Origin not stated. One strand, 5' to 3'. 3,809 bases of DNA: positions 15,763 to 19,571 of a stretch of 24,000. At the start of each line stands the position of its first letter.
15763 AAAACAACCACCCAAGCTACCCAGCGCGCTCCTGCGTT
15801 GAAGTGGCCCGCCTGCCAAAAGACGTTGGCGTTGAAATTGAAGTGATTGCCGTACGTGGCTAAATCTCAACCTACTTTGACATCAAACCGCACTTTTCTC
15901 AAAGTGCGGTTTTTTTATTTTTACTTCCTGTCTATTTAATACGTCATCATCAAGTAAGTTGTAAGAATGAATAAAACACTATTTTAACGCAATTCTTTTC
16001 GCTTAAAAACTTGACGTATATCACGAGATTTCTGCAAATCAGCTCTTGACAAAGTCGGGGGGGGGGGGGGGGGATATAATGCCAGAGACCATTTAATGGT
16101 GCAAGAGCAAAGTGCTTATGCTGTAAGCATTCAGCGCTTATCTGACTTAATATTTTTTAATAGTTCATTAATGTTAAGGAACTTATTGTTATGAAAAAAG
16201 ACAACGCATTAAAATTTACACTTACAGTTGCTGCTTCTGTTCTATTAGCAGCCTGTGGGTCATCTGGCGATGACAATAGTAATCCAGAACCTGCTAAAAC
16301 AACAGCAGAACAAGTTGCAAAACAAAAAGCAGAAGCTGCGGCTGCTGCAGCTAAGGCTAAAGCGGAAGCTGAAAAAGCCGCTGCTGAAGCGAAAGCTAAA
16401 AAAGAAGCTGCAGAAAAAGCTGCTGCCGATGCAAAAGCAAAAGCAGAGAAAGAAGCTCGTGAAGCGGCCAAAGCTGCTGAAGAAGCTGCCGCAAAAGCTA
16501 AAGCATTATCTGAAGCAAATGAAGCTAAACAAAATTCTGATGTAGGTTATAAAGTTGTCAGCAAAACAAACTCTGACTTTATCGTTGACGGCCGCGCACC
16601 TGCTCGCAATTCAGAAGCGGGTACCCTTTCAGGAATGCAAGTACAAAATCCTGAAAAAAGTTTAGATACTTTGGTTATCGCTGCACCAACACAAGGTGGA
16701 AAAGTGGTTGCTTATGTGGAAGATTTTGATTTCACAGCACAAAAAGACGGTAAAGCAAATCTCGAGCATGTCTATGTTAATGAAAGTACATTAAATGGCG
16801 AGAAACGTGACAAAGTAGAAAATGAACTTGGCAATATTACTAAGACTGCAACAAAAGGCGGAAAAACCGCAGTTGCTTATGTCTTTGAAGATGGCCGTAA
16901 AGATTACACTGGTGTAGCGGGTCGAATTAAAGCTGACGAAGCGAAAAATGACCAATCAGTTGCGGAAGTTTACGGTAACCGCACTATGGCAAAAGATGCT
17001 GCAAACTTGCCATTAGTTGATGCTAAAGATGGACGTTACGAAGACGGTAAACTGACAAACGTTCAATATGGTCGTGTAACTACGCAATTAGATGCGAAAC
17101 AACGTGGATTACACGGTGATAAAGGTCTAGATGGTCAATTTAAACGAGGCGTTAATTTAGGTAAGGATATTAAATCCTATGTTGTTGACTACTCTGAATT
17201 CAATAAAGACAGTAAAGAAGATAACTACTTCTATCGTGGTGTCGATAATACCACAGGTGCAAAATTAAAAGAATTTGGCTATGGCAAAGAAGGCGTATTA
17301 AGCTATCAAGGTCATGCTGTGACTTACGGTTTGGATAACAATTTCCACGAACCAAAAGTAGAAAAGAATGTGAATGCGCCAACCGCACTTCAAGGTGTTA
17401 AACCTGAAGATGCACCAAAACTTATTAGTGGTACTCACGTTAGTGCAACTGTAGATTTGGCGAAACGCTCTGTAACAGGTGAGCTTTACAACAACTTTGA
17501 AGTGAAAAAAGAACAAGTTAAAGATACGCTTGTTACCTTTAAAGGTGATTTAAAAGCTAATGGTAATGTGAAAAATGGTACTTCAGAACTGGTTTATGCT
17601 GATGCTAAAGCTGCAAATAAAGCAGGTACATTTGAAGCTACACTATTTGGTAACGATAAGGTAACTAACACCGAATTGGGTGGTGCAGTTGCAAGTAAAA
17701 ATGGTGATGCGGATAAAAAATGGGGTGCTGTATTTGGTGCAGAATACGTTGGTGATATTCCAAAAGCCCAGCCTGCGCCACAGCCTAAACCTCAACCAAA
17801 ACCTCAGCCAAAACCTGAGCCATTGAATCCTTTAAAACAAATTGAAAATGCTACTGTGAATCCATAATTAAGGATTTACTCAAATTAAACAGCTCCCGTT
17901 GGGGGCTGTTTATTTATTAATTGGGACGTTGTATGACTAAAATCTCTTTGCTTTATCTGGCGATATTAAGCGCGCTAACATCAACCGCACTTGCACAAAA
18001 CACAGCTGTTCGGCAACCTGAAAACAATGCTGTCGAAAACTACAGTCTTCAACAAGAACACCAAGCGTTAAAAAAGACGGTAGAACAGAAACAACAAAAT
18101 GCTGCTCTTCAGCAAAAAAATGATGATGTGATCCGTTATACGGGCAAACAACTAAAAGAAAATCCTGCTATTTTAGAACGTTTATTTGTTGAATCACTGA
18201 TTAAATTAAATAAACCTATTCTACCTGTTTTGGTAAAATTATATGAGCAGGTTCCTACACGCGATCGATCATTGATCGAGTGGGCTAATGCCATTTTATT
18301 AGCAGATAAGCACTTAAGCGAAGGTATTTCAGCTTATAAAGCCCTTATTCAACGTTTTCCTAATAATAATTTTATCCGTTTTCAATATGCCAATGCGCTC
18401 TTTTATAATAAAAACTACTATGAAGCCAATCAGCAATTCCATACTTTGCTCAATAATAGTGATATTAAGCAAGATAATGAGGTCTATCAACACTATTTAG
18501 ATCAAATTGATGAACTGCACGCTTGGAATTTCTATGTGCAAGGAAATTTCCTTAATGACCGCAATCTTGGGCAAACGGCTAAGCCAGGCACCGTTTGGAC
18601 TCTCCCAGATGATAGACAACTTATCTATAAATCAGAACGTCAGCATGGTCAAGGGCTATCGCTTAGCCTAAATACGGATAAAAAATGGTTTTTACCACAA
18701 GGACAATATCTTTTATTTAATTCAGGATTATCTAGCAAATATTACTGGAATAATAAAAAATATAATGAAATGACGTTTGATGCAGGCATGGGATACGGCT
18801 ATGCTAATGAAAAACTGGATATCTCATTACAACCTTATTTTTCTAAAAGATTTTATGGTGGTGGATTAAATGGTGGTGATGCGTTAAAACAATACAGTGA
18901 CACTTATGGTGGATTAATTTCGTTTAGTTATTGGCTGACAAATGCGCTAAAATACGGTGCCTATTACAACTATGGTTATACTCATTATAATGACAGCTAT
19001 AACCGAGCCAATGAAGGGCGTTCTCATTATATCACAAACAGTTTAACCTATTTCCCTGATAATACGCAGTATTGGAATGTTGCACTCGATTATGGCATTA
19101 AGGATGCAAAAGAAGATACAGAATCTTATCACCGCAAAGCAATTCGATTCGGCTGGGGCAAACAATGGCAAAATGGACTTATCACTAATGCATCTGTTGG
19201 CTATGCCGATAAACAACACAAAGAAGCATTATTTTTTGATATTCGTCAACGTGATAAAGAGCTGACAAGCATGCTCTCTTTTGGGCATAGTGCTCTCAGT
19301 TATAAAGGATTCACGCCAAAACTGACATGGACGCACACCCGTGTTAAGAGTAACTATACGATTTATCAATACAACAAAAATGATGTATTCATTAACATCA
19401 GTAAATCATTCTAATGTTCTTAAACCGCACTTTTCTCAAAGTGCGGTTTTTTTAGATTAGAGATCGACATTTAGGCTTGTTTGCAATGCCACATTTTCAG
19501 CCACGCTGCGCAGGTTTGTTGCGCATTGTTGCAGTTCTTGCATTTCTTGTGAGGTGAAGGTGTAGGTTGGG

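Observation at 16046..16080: Perfect -35 and -10 hexamers split by a 17-G homopolymer: a predicted phase-variable promoter for the surface-lipoprotein/Slam island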

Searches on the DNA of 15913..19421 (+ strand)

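Call 76: search_dna_similar(query=window:15913-19421:+, collection=plasmids, mode=distant, max_rows=8)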
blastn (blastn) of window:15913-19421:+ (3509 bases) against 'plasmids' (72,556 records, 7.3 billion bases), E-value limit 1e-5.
Records with a match: 1; places in all: 1; records where one place covers at least 80% of the query: 0.
Best place of each record, by identity: 60-80% 1.
By first word of the organism name: Providencia 1.
By predicted mobility (MOB-suite, as given by PLSDB): non-mobilizable 1.
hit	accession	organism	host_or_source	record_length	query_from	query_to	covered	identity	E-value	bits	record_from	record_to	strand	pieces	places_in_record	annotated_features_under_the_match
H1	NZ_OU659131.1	Providencia alcalifaciens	Canis lupus familiaris,intestine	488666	379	544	5%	72.6%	2e-15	93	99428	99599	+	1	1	tolA: cell envelope integrity protein TolA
